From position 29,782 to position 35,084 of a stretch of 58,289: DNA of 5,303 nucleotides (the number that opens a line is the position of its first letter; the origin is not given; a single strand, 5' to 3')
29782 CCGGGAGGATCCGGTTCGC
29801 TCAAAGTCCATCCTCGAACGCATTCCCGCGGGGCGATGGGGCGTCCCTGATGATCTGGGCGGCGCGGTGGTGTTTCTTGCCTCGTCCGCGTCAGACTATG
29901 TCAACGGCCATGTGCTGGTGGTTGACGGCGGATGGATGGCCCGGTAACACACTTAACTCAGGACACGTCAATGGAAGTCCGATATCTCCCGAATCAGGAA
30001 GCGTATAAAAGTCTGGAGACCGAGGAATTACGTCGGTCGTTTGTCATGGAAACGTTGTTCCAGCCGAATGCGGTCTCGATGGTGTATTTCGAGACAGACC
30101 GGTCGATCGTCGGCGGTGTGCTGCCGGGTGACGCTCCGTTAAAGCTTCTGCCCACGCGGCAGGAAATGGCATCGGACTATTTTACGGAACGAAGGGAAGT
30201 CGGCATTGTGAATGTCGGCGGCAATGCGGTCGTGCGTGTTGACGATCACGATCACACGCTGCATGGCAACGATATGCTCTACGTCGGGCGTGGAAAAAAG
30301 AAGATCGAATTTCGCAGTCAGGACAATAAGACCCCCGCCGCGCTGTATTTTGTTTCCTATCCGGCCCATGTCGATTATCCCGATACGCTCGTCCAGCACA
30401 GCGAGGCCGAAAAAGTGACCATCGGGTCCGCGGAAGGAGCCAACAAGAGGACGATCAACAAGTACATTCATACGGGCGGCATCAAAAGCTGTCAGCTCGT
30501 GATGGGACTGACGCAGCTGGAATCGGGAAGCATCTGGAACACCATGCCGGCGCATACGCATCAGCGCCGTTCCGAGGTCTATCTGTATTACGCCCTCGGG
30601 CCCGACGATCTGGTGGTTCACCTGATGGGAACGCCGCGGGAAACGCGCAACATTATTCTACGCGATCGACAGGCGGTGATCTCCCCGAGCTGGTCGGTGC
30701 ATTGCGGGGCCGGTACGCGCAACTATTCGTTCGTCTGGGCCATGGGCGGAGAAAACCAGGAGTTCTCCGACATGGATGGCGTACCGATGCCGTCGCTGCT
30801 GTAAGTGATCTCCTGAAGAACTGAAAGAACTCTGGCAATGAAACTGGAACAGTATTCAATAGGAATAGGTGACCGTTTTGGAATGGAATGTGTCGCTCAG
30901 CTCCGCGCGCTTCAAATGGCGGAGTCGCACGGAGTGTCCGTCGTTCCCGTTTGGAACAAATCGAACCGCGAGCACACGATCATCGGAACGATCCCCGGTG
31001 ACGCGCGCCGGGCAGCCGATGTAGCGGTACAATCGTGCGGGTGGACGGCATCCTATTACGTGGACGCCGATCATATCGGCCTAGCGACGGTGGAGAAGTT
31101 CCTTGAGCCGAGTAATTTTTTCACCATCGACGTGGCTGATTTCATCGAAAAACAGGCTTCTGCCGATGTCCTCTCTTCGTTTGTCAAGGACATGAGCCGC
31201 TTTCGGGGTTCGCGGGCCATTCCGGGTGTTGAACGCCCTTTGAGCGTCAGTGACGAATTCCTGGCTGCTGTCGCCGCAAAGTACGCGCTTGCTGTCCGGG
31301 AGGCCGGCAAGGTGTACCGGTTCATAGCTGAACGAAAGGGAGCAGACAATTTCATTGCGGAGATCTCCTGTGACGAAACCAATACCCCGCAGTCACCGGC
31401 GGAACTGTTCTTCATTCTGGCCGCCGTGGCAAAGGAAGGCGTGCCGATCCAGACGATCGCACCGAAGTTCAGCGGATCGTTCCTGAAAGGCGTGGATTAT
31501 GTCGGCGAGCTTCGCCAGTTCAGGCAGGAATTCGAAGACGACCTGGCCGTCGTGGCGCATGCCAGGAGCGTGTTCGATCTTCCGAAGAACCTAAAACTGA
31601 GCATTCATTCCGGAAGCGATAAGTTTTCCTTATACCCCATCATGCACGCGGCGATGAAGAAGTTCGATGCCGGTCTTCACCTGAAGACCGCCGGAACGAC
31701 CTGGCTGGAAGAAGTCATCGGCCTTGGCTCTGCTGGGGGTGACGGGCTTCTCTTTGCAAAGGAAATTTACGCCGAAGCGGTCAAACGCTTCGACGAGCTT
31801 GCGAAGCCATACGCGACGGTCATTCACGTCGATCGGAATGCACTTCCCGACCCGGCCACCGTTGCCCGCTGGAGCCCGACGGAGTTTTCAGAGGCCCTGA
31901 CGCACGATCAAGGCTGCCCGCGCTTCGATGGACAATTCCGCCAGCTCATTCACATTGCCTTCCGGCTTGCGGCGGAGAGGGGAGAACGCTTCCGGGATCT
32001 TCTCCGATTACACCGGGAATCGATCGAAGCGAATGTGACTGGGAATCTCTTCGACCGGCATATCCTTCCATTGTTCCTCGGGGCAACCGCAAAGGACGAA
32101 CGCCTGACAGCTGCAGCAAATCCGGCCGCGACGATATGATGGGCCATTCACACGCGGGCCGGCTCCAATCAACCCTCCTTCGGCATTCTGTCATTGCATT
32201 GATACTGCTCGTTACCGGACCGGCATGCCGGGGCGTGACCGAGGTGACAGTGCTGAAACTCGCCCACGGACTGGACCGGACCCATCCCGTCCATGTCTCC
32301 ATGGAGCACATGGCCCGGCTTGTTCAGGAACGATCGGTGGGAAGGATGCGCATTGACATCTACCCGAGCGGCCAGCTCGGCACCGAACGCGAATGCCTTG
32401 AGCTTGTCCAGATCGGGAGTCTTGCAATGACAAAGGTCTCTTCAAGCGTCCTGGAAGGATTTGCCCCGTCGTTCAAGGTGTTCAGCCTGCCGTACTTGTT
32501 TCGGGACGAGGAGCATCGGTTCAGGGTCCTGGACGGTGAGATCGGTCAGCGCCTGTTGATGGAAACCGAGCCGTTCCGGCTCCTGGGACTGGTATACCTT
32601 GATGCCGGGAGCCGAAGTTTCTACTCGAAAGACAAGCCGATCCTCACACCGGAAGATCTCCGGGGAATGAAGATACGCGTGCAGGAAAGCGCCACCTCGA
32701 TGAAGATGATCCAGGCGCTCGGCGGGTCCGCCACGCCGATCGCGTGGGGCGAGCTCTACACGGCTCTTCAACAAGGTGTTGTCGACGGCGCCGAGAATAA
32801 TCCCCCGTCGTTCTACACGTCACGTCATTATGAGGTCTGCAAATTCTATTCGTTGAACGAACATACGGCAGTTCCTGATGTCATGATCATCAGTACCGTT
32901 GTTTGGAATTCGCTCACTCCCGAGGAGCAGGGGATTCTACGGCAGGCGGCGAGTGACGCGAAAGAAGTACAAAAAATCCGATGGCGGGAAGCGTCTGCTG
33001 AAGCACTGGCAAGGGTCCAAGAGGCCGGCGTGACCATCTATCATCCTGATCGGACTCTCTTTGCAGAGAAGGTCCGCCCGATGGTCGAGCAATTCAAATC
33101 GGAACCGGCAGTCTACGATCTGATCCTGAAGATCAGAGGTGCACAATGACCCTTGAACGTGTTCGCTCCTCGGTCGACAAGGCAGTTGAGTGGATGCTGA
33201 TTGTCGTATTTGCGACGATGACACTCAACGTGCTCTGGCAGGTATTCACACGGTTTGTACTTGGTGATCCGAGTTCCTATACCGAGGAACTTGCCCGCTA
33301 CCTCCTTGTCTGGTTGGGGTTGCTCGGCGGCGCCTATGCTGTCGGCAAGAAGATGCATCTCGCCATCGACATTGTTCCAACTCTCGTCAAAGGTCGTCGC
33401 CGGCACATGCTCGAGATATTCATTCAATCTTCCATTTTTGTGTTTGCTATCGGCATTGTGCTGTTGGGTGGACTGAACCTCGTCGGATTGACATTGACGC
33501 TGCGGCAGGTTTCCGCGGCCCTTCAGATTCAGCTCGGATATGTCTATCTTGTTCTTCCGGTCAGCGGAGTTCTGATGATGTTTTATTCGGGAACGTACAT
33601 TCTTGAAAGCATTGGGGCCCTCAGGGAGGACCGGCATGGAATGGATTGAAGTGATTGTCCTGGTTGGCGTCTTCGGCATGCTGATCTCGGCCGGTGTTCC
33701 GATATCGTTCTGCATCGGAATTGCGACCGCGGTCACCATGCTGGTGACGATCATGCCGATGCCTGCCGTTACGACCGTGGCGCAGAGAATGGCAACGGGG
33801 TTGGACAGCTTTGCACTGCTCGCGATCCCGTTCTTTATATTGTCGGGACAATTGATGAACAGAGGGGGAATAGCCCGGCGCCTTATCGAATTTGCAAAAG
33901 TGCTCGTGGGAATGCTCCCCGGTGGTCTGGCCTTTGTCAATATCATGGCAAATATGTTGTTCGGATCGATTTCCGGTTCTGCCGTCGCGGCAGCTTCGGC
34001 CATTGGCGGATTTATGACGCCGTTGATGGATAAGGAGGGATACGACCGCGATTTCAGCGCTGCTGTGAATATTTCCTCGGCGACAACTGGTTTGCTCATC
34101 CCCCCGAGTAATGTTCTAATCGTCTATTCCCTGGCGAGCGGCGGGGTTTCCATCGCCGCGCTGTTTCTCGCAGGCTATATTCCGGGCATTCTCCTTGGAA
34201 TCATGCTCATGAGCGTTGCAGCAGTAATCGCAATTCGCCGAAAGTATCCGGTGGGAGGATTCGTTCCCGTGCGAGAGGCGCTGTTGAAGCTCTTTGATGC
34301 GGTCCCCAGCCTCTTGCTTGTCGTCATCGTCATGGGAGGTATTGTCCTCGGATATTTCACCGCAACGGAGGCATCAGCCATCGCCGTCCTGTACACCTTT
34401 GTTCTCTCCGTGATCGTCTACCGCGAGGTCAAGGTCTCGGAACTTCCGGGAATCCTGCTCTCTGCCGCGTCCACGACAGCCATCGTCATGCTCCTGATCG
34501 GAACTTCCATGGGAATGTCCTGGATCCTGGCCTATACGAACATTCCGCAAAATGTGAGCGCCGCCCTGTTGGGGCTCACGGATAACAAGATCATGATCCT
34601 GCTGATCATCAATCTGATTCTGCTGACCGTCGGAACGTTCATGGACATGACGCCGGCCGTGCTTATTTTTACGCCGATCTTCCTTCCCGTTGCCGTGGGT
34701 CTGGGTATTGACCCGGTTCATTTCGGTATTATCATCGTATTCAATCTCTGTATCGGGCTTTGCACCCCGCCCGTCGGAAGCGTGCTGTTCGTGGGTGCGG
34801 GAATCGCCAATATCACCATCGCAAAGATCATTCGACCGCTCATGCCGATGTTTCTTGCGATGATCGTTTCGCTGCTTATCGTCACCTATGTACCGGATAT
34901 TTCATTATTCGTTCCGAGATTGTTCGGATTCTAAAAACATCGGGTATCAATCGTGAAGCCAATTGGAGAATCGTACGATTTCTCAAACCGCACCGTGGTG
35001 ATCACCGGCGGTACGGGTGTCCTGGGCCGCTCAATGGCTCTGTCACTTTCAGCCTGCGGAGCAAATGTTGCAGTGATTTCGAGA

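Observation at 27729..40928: Hexuronate operon lacking uxaA/uxaB/uxuA but carrying UxaE, a LarA-like epimerase candidate, a PdxB-like dehydrogenase and gnd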

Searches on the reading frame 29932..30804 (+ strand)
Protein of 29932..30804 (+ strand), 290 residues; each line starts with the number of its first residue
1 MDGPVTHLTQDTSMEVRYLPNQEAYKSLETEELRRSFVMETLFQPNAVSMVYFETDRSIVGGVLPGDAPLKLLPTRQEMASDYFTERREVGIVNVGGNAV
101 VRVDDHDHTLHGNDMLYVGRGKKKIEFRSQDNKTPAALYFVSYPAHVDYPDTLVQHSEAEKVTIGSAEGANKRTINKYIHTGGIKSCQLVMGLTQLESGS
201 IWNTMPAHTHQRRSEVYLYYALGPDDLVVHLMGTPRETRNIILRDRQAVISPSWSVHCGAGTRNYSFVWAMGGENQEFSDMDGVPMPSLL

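Call 3: search_protein_families(library=pfam, proteins=[window:29932-30804:+])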
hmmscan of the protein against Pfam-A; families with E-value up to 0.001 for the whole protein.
window:29932-30804:+ (290 aa): 1 family
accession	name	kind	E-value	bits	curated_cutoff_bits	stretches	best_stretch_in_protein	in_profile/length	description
PF04962.18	KduI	-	6.5e-25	88.4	23.9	1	79-277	39-250/262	KduI/IolB family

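Call 4: search_protein_families(library=ncbifam, proteins=[window:29932-30804:+])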
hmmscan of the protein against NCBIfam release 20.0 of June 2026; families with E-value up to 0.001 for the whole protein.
window:29932-30804:+ (290 aa): 2 families
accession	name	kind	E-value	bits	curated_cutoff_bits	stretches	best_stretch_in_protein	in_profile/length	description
NF002091.1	PRK00924.1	equivalog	2e-119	398.1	250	1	14-289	1-276/277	5-dehydro-4-deoxy-D-glucuronate isomerase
TIGR04378.1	myo_inos_iolB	equivalog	0.00031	20.4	205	1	84-216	29-162/247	5-deoxy-glucuronate isomerase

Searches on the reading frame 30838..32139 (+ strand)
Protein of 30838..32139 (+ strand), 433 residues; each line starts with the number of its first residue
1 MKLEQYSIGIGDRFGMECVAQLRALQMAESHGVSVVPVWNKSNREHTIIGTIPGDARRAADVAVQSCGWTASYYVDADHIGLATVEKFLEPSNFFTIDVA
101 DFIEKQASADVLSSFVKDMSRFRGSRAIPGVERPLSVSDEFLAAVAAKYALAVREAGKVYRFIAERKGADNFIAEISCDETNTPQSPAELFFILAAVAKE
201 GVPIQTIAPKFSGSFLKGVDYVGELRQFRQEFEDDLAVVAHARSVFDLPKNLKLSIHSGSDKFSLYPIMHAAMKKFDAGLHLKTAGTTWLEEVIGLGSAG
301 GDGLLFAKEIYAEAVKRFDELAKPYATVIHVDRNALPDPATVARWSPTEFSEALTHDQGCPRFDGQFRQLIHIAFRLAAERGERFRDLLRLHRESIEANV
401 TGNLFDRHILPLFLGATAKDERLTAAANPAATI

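Call 3: search_protein_families(library=pfam, proteins=[window:30838-32139:+])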
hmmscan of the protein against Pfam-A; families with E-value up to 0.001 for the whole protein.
window:30838-32139:+ (433 aa): 1 family
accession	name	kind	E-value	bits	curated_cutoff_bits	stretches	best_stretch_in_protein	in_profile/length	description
PF16257.11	UxaE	-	1e-54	186.4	27.1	1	3-376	78-432/475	tagaturonate epimerase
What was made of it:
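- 30838..32139 (+): UxaE-family tagaturonate/fructuronate epimerase. It lacks about 85 N-terminal residues of the characterised enzymes. PF16257 at 186 bits, profile positions 78-432 of 475 (call 3).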

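Call 4: search_protein_families(library=ncbifam, proteins=[window:30838-32139:+])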
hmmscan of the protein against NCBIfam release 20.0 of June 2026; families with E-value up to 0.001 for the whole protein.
window:30838-32139:+ (433 aa): 0 families

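Call 74: search_solved_structures(query=window:30838-32136:+, max_evalue=0.001)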
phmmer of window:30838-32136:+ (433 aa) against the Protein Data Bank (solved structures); distinct sequences matched with E-value up to 0.001: 5.
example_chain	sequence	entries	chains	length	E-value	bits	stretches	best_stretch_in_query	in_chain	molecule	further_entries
6il9_A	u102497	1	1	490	2.2e-26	95.8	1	6-330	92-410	Fructuronate-tagaturonate epimerase UxaE from Cohnella laeviribosi in complex with 1 glyce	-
6ila_A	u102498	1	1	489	5.7e-26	94.4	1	6-330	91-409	Fructuronate-tagaturonate epimerase UxaE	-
6ilb_A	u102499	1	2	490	1.1e-25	93.5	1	6-330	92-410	Fructuronate-tagaturonate epimerase UxaE from Cohnella laeviribosi in complex with 1 glyce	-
9lhu_A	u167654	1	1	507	2.8e-24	88.9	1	6-339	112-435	Tagaturonate/fructuronate epimerase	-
9lhw_A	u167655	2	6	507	1.9e-23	86.1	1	6-339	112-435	Tagaturonate/fructuronate epimerase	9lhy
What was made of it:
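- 30838..32139 (+): PDB 6IL9 UxaE, E 2e-26 (call 74).
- On UxaE (tagaturonate/fructuronate epimerase): 6IL9 and 9LHU at E 2e-26 to 3e-24 (call 74).
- Checked: UxaE family 30838-32139: PF16257 at 186 bits; PDB 6IL9 E 2e-26 (call 74).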

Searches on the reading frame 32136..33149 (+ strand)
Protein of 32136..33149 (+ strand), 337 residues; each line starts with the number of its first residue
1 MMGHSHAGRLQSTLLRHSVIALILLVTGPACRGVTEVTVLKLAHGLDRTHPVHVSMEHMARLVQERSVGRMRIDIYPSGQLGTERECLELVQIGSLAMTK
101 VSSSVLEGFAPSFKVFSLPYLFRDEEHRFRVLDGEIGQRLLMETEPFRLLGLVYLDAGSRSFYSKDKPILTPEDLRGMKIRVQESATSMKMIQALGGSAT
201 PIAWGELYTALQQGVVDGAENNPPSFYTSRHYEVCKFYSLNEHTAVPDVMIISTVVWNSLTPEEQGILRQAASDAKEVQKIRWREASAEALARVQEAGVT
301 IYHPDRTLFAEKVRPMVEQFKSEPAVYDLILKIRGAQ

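Call 3: search_protein_families(library=pfam, proteins=[window:32136-33149:+])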
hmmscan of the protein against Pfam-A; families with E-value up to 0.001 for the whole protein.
window:32136-33149:+ (337 aa): 1 family
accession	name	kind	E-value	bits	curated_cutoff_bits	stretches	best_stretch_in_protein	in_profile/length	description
PF03480.18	DctP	-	1.4e-82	277.7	23.4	1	43-321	2-284/286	Bacterial extracellular solute-binding protein, family 7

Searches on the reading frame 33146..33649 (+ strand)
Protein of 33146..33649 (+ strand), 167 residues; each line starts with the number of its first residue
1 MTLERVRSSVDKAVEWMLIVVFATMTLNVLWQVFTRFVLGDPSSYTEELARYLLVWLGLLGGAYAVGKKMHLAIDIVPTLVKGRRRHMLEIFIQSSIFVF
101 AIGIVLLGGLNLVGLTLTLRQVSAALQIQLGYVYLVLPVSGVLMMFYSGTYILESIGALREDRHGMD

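Call 3: search_protein_families(library=pfam, proteins=[window:33146-33649:+])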
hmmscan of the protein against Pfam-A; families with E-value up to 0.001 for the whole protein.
window:33146-33649:+ (167 aa): 1 family
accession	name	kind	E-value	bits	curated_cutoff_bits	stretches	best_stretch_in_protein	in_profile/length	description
PF04290.18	DctQ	-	6.3e-28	97.7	28.3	1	25-153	1-127/132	Tripartite ATP-independent periplasmic transporters, DctQ component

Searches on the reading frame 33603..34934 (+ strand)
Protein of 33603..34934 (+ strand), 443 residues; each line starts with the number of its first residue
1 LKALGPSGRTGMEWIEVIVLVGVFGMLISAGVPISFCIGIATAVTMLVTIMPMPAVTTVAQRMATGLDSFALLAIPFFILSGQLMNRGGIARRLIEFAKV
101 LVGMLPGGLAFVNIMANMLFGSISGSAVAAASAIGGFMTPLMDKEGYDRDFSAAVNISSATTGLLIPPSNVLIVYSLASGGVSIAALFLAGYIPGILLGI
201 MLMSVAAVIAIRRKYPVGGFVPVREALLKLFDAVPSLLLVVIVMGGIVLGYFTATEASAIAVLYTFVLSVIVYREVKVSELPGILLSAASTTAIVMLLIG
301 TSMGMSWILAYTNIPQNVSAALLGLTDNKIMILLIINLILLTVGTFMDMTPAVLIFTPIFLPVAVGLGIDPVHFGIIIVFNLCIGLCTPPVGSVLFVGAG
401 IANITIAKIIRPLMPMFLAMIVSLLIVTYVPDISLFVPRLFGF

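Call 3: search_protein_families(library=pfam, proteins=[window:33603-34934:+])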
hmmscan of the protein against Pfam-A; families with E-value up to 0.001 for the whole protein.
window:33603-34934:+ (443 aa): 2 families
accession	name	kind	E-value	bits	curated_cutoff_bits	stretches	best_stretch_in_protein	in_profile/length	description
PF06808.19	DctM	-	3e-119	399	23.8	1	22-433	2-413/413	Tripartite ATP-independent periplasmic transporter, DctM component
PF03600.22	CitMHS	-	0.00024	20.8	31.9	1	296-431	42-177/336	Citrate transporter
